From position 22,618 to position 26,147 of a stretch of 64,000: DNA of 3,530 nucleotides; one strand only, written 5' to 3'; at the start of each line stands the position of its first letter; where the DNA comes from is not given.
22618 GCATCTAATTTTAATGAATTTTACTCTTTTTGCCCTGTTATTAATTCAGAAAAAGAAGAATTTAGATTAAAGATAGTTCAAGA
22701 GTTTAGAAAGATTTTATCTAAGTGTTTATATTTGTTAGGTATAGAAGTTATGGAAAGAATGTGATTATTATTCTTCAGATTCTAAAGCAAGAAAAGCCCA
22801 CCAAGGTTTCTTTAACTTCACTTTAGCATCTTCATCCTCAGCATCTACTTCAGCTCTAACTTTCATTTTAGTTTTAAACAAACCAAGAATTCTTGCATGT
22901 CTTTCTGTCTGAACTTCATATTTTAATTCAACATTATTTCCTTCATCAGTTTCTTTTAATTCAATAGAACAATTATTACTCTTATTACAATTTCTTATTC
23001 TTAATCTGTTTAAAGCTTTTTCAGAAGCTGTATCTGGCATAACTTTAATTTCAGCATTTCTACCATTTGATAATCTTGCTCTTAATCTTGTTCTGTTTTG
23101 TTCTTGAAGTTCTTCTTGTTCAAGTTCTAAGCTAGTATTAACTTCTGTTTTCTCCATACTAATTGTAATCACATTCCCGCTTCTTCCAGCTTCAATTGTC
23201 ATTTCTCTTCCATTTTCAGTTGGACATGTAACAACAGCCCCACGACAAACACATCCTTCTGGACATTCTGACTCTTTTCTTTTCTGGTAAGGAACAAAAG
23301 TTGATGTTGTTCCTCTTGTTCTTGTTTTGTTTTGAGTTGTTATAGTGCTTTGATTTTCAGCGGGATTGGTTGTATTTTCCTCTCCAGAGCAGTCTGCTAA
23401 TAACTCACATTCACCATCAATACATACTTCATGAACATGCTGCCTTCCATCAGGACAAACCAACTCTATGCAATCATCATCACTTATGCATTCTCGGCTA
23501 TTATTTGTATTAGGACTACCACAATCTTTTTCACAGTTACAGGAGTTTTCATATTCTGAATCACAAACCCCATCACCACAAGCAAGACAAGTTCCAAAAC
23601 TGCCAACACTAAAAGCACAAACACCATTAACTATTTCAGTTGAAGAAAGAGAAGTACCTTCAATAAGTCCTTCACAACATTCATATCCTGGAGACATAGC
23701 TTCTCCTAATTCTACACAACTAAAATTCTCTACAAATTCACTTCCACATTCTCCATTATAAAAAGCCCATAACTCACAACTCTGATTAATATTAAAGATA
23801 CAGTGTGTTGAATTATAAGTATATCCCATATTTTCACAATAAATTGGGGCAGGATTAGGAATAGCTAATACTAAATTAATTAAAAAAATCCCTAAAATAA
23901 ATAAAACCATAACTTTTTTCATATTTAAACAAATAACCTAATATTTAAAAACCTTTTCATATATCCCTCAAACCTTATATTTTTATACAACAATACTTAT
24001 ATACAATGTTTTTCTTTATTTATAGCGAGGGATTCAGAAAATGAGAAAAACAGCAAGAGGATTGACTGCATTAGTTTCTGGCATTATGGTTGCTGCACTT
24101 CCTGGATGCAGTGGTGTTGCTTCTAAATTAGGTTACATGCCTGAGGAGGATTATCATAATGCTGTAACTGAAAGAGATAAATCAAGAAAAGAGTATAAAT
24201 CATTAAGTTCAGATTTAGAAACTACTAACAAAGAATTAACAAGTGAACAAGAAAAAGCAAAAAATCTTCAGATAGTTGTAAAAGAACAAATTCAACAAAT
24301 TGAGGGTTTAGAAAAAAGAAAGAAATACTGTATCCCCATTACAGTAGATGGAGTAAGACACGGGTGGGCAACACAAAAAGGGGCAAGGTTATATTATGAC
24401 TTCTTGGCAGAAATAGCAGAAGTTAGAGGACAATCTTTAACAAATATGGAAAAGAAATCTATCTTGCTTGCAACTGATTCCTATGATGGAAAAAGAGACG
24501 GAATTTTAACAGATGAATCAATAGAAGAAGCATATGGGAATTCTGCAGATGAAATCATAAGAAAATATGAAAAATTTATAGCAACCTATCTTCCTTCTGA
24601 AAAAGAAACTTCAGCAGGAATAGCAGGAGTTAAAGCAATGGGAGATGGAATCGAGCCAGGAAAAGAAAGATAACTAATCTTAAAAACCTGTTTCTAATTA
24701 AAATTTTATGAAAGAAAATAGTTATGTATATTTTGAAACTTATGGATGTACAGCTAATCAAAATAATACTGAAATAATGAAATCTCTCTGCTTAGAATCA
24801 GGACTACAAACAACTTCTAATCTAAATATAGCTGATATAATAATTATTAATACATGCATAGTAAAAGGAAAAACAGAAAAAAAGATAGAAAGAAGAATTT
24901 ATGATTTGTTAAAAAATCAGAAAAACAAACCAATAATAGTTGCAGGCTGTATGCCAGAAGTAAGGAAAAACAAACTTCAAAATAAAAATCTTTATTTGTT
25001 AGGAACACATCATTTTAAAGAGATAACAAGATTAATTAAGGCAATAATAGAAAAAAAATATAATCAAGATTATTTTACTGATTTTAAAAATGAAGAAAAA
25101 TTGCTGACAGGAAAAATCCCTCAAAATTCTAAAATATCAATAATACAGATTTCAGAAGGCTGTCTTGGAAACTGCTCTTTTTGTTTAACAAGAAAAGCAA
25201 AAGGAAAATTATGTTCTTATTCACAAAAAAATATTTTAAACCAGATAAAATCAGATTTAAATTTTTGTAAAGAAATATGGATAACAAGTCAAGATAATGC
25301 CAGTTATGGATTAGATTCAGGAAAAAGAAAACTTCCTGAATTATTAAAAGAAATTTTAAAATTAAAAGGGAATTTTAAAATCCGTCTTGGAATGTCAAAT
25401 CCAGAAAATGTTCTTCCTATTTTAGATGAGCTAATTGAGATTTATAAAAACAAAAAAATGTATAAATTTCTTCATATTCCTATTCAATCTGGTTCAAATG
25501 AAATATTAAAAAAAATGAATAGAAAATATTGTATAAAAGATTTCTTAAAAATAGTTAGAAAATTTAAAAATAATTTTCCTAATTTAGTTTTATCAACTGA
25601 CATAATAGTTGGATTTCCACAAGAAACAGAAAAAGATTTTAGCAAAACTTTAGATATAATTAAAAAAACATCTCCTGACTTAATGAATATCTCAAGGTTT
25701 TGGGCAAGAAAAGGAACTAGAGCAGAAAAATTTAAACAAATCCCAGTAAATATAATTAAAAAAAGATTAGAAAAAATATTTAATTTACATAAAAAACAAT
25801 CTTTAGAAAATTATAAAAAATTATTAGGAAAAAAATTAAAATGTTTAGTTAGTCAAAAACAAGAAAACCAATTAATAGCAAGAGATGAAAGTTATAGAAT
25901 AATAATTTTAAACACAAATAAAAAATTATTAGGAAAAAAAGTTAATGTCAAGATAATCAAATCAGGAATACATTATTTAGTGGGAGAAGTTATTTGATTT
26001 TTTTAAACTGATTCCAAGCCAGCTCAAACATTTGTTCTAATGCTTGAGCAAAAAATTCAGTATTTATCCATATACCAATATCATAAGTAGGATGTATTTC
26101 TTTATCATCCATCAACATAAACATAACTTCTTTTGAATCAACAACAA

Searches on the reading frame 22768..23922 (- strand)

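Call 9: search_protein_families(library=pfam, proteins=[window:22768-23922:-], max_evalue=0.001)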
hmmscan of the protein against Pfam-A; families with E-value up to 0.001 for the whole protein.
window:22768-23922:- (384 aa): 1 family
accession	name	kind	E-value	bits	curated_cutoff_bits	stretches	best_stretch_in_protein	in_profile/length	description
PF03891.20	DUF333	-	0.00053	20.7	25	0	21-57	2-46/47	Domain of unknown function (DUF333)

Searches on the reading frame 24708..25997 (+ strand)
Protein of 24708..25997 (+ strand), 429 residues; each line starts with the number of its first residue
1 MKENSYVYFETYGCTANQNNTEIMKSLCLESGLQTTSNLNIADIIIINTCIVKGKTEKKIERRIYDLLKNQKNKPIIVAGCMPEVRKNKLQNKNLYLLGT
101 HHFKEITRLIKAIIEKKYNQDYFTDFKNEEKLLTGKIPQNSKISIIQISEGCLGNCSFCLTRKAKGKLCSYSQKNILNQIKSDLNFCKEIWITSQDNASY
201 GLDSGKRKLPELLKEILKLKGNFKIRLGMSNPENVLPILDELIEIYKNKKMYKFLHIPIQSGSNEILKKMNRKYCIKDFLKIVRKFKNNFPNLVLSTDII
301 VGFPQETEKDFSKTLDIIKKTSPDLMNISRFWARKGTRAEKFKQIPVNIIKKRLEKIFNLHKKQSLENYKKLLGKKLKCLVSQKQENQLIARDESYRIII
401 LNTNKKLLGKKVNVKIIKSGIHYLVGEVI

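Call 9: search_protein_families(library=pfam, proteins=[window:24708-25997:+], max_evalue=0.001)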
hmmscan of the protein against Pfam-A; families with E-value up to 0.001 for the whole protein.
window:24708-25997:+ (429 aa): 3 families
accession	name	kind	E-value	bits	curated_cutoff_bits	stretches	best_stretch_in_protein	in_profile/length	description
PF04055.27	Radical_SAM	-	1.5e-23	84.2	29.5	1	146-316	1-164/166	Radical SAM superfamily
PF00919.26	UPF0004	-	1.5e-22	79.9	27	1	7-94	2-90/98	Uncharacterized protein family UPF0004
PF01938.26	TRAM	-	1.2e-05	25.5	21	1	383-429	14-61/61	TRAM domain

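Call 29: search_protein_families(library=ncbifam, proteins=[window:24708-25997:+], max_evalue=0.00001)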
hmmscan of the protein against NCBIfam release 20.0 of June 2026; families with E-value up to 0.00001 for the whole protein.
window:24708-25997:+ (429 aa): 15 families
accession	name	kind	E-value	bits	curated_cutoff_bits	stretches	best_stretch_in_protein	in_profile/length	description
TIGR01578.1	MiaB-like-B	hypoth_equivalog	1.3e-127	426.1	314.7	1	7-429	2-421/421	tRNA (N(6)-L-threonylcarbamoyladenosine(37)-C(2))-methylthiotransferase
TIGR00089.1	TIGR00089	subfamily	7.1e-114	380.9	251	1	7-426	2-429/429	MiaB/RimO family radical SAM methylthiotransferase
TIGR01579.1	MiaB-like-C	equivalog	9.8e-83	278.7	357.05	1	9-416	1-416/416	tRNA (N(6)-L-threonylcarbamoyladenosine(37)-C(2))-methylthiotransferase MtaB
TIGR01574.1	miaB-methiolase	equivalog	2.8e-78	263.9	355.3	1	7-428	2-436/437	tRNA (N6-isopentenyl adenosine(37)-C2)-methylthiotransferase MiaB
TIGR01125.1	TIGR01125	equivalog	7.4e-64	216.4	356.95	1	7-393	2-392/432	30S ribosomal protein S12 methylthiotransferase RimO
NF010916.0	PRK14336.1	equivalog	8.5e-46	156.5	606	1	8-428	5-412/418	tRNA (N6-isopentenyl adenosine(37)-C2)-methylthiotransferase MiaB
TIGR04013.1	B12_SAM_MJ_1487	hypoth_equivalog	4.2e-21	75.2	251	1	139-322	147-334/382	TIGR04013 family B12-binding domain/radical SAM domain-containing protein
TIGR04014.1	B12_SAM_MJ_0865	equivalog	2.3e-14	53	360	1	146-326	163-341/434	methyl-coenzyme M reductase glutamine C-methyltransferase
TIGR04479.1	bcpD_PhpK_rSAM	subfamily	5.7e-12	44.8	600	1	146-337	244-425/504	PhpK family radical SAM P-methyltransferase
TIGR01212.1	TIGR01212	equivalog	1.4e-09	37.5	180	1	240-342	126-227/302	tRNA modification radical SAM protein MnmL/YtqA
TIGR03994.1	rSAM_HemZ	equivalog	3.6e-08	32.9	321.4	1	245-344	192-289/401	coproporphyrinogen dehydrogenase HemZ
TIGR03471.1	HpnJ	equivalog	5.3e-07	28.9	577.6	1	147-338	201-382/472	hopanoid biosynthesis associated radical SAM protein HpnJ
TIGR02026.1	BchE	equivalog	2.4e-06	26.7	481.35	1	138-329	189-373/497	magnesium-protoporphyrin IX monomethyl ester anaerobic oxidative cyclase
NF038361.1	rSAM_Sden_1168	equivalog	3.9e-06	25.7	575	1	138-344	277-472/560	Sden_1168 family B12-binding radical SAM P-methyltransferase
NF006066.0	PRK08207.2-5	equivalog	5.3e-06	25.3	1117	1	257-339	311-392/518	coproporphyrinogen III oxidase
